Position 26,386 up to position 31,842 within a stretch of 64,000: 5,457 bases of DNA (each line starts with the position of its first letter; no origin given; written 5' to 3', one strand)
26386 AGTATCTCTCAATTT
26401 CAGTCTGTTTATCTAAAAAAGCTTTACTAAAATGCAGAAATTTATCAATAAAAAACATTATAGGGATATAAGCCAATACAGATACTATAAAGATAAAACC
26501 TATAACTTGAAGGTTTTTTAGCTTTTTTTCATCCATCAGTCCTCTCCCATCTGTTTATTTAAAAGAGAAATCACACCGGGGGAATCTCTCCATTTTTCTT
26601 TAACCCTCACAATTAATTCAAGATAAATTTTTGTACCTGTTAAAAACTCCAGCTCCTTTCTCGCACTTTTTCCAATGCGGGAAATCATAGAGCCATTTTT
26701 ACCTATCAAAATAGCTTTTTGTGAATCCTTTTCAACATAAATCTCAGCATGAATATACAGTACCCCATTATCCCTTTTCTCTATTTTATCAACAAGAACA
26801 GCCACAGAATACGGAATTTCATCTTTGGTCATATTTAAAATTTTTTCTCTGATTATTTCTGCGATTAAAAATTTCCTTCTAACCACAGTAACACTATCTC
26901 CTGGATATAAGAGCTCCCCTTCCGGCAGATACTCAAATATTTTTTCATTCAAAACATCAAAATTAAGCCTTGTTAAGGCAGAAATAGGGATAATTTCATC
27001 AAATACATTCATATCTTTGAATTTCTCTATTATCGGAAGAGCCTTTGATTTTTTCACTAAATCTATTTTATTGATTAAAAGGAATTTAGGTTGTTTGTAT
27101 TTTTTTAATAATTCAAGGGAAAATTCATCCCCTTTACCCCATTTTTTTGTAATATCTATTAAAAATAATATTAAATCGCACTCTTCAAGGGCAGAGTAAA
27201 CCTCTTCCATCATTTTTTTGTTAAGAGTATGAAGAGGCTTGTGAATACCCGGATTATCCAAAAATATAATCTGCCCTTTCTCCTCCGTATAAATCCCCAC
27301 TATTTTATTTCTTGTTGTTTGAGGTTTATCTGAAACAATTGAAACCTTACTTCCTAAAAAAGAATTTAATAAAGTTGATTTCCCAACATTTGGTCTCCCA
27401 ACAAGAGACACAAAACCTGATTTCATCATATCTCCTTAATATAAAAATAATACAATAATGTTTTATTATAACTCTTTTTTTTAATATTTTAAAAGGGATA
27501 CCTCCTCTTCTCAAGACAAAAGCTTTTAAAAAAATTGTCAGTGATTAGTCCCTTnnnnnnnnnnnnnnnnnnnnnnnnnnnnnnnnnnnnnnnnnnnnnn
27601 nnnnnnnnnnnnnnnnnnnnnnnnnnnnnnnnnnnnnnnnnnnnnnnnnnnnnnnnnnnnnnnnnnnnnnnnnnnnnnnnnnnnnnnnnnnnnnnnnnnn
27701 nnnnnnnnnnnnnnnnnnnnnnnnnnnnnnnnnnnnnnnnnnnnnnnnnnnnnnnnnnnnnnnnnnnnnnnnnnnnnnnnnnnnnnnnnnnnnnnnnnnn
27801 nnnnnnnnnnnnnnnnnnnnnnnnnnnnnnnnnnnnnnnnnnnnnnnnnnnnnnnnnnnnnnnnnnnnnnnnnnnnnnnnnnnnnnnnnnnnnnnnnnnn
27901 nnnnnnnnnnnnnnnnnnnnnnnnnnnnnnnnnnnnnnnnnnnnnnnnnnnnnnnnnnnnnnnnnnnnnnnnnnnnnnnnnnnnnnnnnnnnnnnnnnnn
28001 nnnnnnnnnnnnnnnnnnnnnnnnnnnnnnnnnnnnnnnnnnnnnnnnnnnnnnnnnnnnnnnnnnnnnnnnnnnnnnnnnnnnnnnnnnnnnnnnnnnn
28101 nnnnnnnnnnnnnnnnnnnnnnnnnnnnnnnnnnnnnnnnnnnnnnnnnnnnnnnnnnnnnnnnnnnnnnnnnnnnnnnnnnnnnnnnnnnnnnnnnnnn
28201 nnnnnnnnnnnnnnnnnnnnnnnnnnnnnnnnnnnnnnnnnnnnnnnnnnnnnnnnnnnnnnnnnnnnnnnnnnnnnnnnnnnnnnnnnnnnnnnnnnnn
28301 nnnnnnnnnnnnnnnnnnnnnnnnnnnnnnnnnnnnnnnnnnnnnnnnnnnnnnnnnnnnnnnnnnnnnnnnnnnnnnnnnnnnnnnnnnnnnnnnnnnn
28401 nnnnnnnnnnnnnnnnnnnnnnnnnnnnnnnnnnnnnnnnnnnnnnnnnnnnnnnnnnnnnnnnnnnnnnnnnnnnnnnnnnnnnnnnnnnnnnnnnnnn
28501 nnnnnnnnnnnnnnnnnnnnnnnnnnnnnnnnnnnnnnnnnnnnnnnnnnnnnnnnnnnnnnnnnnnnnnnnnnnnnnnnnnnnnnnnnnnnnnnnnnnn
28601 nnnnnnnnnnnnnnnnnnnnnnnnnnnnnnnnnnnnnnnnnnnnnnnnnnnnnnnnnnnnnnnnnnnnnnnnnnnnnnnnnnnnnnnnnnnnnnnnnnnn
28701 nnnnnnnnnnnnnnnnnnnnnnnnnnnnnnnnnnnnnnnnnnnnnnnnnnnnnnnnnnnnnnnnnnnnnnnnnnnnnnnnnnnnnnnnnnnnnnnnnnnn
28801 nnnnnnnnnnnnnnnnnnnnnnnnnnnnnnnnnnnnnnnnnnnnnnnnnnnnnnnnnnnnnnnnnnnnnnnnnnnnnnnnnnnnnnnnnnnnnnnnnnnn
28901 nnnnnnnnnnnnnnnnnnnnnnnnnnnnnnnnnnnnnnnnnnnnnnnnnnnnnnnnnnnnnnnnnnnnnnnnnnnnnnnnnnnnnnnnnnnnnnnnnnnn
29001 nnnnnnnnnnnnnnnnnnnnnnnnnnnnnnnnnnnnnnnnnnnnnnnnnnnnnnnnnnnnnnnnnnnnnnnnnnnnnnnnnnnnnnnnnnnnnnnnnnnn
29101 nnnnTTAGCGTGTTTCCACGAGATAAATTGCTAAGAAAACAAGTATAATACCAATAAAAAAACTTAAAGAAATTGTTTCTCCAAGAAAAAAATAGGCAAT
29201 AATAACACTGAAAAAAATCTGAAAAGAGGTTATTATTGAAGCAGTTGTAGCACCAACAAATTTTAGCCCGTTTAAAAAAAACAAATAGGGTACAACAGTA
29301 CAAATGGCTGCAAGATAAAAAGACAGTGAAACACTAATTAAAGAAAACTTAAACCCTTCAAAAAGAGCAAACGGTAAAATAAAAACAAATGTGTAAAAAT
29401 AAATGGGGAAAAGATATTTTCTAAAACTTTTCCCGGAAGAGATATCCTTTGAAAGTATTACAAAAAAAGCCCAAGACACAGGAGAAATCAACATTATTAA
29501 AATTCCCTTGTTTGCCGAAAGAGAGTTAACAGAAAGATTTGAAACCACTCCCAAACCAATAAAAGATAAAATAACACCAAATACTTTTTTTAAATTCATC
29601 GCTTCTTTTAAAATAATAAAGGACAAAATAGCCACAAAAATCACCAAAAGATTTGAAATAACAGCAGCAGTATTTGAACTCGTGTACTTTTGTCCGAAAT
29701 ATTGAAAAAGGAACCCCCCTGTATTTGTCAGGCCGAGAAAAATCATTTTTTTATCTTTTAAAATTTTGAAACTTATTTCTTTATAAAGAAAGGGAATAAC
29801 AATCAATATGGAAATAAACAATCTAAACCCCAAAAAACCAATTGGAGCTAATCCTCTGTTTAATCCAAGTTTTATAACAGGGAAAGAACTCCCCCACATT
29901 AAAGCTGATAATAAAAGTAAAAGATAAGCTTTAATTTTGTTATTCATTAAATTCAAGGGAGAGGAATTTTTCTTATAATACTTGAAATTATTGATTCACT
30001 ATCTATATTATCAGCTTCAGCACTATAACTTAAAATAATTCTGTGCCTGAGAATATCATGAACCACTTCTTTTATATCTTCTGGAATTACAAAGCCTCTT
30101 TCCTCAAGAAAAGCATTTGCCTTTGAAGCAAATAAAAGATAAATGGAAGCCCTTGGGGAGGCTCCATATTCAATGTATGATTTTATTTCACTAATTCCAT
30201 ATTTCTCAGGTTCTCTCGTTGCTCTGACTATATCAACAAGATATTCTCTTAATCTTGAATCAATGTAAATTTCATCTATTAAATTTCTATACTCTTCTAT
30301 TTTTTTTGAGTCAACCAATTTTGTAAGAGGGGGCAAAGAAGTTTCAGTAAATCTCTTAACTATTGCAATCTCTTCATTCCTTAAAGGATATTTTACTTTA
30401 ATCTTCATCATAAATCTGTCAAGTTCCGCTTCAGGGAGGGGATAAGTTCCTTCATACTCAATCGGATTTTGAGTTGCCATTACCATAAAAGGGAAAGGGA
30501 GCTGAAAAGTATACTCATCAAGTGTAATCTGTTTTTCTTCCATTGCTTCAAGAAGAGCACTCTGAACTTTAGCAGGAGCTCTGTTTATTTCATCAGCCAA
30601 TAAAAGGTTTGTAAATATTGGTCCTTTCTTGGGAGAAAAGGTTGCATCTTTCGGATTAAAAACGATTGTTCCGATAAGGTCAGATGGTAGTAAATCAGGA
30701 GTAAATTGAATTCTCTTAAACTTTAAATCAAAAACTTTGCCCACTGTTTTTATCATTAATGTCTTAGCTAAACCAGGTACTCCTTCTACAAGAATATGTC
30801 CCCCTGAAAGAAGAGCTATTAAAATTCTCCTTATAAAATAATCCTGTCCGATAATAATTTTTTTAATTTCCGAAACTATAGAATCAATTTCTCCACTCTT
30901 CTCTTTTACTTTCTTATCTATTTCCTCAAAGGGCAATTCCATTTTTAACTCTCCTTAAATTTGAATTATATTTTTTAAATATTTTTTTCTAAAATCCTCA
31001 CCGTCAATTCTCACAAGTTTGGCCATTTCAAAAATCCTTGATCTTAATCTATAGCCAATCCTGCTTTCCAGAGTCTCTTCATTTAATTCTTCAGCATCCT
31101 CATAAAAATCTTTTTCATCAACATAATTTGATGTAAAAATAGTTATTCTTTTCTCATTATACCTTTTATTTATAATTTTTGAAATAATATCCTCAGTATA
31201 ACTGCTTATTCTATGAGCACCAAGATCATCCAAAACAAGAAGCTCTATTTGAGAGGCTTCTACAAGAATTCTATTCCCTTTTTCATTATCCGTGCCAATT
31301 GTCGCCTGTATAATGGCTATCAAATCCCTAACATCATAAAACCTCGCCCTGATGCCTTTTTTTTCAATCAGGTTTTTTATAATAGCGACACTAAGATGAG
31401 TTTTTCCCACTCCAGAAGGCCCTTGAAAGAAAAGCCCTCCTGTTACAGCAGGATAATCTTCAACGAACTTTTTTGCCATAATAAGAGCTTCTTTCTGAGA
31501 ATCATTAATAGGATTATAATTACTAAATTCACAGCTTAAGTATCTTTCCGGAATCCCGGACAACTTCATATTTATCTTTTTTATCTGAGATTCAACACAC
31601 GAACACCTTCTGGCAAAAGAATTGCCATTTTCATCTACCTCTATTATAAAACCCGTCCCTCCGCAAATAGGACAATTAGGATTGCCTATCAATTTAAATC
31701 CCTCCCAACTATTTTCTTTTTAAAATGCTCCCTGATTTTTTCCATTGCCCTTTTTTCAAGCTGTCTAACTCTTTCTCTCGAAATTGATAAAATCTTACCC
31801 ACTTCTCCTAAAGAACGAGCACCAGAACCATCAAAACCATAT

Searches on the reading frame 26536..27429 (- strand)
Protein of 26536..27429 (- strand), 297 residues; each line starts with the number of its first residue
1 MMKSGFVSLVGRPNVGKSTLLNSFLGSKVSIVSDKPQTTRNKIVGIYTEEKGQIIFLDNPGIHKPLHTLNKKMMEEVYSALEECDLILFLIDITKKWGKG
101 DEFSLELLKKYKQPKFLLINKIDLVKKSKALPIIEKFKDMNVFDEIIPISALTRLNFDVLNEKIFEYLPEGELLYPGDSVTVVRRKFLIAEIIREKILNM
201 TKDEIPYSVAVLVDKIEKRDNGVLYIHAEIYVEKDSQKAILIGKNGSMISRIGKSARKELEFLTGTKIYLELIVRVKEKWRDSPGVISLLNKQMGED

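Call 62: search_protein_families(library=pfam, proteins=[window:26536-27429:-], max_evalue=0.0001)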
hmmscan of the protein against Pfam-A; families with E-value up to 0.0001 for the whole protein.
window:26536-27429:- (297 aa): 10 families
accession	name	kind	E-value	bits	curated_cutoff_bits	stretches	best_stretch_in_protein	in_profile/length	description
PF01926.29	MMR_HSR1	-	1.8e-27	96.1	21.9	1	7-121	2-113/113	50S ribosome-binding GTPase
PF07650.23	KH_2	-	3.6e-18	65.6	22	1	204-281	1-78/78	KH domain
PF02421.24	FeoB_N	-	7.3e-11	42.3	27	1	7-163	3-155/156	Ferrous iron transport protein B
PF00009.33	GTP_EFTU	-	1e-09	38.7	26.5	1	50-169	67-187/188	Elongation factor Tu GTP binding domain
PF00350.29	Dynamin_N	-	1.9e-09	38.2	27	0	8-40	2-34/168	Dynamin family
PF16897.10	MMR_HSR1_Xtn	-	5e-06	26.9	35.2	1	114-168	57-104/106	C-terminal region of MMR_HSR1 domain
PF10662.15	PduV-EutP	-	8.1e-06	26.1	21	1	9-163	6-140/143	Ethanolamine utilisation - propanediol utilisation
PF03193.22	RsgA_GTPase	-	2e-05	25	30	0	3-64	105-170/174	RsgA GTPase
PF02492.25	cobW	-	4.8e-05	23.5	20.7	0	47-141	78-173/180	CobW/HypB/UreG, nucleotide-binding domain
PF04548.22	AIG1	-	9.8e-05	22.2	27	0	9-110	5-109/212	AIG1 family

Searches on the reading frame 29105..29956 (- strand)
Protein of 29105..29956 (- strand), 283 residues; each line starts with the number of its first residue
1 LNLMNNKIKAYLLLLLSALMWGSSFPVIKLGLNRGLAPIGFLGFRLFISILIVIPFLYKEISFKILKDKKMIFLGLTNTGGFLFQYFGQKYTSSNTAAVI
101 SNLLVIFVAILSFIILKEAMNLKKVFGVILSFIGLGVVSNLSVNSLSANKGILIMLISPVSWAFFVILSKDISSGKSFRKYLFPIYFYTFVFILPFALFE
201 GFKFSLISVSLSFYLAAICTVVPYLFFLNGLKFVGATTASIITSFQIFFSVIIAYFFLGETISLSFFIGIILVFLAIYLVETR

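Call 66: search_protein_families(library=pfam, proteins=[window:29105-29956:-], max_evalue=0.00001)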
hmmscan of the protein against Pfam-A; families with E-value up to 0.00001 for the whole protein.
window:29105-29956:- (283 aa): 1 family
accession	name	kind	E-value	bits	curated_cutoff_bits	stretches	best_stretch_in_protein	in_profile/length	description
PF00892.27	EamA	-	9.6e-44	149.4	28.2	2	9-139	2-134/135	EamA-like transporter family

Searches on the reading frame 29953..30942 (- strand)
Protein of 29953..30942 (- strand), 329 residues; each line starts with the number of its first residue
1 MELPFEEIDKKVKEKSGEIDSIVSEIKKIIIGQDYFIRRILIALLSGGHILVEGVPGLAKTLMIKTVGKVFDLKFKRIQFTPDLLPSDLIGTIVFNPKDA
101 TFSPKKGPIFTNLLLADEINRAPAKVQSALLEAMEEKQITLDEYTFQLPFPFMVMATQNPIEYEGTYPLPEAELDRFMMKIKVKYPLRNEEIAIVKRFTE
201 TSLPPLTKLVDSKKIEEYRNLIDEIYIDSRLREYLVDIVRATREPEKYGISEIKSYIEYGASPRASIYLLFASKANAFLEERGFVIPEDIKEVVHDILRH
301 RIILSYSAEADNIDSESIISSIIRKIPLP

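Call 66: search_protein_families(library=pfam, proteins=[window:29953-30942:-], max_evalue=0.00001)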
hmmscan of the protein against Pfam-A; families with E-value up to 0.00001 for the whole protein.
window:29953-30942:- (329 aa): 4 families
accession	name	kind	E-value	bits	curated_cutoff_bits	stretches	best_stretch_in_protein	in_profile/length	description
PF07726.17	AAA_3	-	2.7e-63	212.1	27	1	49-179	1-131/131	ATPase family associated with various cellular activities (AAA)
PF17863.7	AAA_lid_2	-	8.7e-21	73.9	22.7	1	254-321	6-73/74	AAA lid domain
PF07728.20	AAA_5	-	2.1e-12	47.7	22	1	49-177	1-139/139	AAA domain (dynein-related subfamily)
PF20030.5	bpMoxR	-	5.8e-11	42.3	27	1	19-185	3-168/205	MoxR domain in the MoxR-vWA-beta-propeller ternary systems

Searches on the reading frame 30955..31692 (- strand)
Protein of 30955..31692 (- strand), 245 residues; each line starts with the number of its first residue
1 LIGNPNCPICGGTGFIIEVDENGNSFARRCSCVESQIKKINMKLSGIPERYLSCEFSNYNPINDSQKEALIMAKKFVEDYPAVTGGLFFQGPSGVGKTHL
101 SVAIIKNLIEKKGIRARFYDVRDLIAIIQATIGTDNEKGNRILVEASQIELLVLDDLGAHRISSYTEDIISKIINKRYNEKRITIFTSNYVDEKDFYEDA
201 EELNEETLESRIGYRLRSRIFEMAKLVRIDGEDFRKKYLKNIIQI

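Call 66: search_protein_families(library=pfam, proteins=[window:30955-31692:-], max_evalue=0.00001)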
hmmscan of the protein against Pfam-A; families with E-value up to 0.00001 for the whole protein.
window:30955-31692:- (245 aa): 2 families
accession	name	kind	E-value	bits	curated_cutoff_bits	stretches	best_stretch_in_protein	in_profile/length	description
PF01695.23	IstB_IS21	-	1.3e-18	67.8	24.1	1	86-237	94-233/238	IstB-like ATP binding protein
PF00308.24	Bac_DnaA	-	5.6e-06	27.1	23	1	65-190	15-139/162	Bacterial DnaA ATPAse domain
